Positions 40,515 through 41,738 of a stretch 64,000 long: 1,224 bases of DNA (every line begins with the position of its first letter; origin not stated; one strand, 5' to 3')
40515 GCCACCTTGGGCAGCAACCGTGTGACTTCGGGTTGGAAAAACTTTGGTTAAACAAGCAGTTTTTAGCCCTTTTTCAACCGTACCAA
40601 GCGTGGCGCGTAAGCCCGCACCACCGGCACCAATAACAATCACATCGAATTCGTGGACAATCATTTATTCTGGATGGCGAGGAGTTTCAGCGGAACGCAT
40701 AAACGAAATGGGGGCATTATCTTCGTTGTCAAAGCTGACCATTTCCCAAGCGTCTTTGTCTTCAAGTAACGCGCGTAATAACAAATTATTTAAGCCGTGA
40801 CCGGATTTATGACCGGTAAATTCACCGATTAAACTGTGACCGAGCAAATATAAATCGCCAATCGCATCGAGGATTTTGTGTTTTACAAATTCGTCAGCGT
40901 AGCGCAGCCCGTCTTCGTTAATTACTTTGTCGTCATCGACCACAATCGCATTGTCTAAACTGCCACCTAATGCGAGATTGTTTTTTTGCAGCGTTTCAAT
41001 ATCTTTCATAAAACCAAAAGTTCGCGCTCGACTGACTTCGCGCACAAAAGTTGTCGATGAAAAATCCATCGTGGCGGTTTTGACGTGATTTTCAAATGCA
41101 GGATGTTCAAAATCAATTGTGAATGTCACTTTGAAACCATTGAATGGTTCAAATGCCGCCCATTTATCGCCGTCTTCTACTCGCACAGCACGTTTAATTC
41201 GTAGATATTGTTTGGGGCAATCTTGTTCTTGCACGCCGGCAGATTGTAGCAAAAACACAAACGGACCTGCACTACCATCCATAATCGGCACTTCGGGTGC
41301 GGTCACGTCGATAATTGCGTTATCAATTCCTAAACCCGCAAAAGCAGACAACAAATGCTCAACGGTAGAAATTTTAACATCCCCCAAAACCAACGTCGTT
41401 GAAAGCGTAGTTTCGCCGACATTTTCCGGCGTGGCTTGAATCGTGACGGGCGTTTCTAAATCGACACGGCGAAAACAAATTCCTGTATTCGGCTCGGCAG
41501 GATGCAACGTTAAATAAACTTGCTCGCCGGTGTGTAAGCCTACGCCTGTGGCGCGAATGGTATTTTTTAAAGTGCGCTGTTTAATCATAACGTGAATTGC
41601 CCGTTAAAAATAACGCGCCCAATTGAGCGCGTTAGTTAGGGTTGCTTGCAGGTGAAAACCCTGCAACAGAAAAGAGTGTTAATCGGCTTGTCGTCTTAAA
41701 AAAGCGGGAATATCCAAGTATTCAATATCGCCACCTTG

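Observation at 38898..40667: Orphan sdhA abutting lpxC (TAA-ATG, zero spacer) at the end of the dcw cluster; no sdhC/D/B nearby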

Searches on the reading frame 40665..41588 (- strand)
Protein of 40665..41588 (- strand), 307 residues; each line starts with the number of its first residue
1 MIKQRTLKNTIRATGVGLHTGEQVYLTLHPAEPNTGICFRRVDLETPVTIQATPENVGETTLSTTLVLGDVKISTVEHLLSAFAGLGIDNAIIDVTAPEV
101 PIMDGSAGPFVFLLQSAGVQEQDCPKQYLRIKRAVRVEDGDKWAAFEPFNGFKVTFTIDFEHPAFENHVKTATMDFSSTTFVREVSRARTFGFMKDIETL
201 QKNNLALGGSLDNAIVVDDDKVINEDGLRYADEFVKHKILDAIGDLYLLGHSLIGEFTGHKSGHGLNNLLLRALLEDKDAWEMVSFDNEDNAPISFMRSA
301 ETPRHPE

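Call 6: search_protein_families(library=pfam, proteins=[window:40665-41588:-])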
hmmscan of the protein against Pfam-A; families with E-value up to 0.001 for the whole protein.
window:40665-41588:- (307 aa): 1 family
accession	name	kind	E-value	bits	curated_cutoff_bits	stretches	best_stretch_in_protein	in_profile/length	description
PF03331.19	LpxC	-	1.7e-113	379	27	1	4-275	1-267/268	UDP-3-O-acyl N-acetylglycosamine deacetylase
